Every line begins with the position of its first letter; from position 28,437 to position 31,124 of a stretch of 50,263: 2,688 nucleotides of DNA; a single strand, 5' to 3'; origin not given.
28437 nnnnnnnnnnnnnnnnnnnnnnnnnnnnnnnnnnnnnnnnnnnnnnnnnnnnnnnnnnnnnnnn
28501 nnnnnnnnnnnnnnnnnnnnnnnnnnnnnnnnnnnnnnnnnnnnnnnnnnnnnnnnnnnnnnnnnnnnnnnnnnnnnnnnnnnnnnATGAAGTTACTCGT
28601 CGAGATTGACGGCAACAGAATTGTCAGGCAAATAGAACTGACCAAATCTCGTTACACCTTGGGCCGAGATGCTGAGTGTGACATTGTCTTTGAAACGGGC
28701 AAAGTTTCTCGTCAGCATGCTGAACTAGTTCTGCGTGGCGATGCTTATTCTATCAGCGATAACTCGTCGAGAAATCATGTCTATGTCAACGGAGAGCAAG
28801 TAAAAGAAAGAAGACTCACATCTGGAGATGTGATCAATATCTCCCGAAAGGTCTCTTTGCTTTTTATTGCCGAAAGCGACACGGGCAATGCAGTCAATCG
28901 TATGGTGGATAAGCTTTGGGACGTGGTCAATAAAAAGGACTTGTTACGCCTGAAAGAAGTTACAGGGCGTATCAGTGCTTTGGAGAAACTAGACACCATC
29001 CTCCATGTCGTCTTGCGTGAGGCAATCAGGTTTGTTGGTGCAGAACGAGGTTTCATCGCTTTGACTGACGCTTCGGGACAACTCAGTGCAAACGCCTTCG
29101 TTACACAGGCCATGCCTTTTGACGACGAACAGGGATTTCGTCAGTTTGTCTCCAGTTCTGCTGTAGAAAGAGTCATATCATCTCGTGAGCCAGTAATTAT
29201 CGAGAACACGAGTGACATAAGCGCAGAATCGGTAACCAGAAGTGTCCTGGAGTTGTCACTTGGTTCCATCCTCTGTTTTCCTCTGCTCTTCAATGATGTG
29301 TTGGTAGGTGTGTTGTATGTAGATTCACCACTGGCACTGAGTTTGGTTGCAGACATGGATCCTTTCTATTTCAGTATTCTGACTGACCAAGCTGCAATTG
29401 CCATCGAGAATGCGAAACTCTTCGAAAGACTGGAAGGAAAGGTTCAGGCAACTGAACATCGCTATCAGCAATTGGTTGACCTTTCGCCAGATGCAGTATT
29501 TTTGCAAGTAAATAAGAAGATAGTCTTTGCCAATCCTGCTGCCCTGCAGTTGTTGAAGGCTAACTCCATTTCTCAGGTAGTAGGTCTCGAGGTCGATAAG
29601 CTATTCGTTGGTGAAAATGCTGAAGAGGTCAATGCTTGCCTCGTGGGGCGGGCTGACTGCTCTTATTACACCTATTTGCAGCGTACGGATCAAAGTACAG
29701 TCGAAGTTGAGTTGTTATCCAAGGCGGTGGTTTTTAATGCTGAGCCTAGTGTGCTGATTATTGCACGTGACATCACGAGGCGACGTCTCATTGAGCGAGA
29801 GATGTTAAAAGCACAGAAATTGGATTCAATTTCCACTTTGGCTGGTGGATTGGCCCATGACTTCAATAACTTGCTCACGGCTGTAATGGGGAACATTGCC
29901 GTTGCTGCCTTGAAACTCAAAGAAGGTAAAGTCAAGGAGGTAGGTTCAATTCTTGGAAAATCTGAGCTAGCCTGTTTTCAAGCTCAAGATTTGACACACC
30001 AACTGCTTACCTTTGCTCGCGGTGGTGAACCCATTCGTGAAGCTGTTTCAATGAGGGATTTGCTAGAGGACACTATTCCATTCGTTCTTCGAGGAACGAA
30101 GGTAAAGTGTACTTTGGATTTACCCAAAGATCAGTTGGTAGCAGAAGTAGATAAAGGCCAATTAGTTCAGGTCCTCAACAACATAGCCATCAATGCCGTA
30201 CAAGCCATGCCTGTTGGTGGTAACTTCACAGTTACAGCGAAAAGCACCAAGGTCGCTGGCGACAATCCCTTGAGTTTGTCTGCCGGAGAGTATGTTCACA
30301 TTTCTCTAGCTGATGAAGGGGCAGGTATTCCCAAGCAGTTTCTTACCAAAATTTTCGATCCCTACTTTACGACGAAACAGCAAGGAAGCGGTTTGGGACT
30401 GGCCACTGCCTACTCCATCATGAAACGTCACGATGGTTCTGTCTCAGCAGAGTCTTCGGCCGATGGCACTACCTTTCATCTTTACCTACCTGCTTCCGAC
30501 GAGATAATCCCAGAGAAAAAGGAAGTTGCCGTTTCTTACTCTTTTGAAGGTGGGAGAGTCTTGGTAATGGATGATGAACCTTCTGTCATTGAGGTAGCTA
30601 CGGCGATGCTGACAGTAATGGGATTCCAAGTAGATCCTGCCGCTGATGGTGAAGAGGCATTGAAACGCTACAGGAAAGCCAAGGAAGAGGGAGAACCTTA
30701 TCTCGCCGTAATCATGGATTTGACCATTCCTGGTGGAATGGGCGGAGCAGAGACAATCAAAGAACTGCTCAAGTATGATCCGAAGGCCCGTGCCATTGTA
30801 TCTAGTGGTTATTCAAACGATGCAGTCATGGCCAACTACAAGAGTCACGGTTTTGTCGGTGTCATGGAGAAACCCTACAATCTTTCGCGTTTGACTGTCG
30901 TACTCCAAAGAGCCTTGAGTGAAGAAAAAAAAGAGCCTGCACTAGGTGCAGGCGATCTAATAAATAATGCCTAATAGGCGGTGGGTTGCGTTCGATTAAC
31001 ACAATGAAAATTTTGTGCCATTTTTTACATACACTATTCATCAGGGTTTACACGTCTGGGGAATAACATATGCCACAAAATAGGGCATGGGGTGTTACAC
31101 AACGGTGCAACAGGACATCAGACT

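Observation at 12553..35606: Dispersed, non-canonical type IV filament-like machinery embedded in signalling genes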

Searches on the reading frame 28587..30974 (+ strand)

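Call 4: search_protein_families(library=pfam, proteins=[window:28587-30974:+], max_evalue=0.01)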
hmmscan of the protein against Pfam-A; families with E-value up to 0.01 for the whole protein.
window:28587-30974:+ (795 aa): 11 families
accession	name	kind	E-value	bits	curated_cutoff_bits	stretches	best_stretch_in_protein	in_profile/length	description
PF02518.31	HATPase_c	-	1.3e-19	71.1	26.4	1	522-636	2-109/111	Histidine kinase-, DNA gyrase B-, and HSP90-like ATPase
PF00498.31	FHA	-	5e-18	65.7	20.7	1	23-85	1-66/67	FHA domain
PF00072.30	Response_reg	-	2.1e-15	57.3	30.2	1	658-772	1-109/111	Response regulator receiver domain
PF13185.12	GAF_2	-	3.8e-13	50.3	28.6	1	135-274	4-136/136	GAF domain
PF16697.10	Yop-YscD_cpl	-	4.7e-13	49.7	33.2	1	9-85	5-83/94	Inner membrane component of T3SS, cytoplasmic domain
PF01590.32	GAF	-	3.5e-11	44.2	22.4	1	135-273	2-133/133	GAF domain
PF13426.13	PAS_9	-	1.5e-08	35.2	27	1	301-397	1-102/103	PAS domain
PF13188.13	PAS_8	-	8.8e-08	32.2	21.8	1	292-336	2-43/65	PAS domain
PF13492.12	GAF_3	-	8.4e-05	23.4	27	1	136-275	3-129/129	GAF domain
PF00512.31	HisKA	-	0.0014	19.1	26.9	1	416-480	3-64/66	His Kinase A (phospho-acceptor) domain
PF19578.4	DUF6090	-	0.0083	16.4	23.5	0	508-565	58-116/182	Family of unknown function (DUF6090)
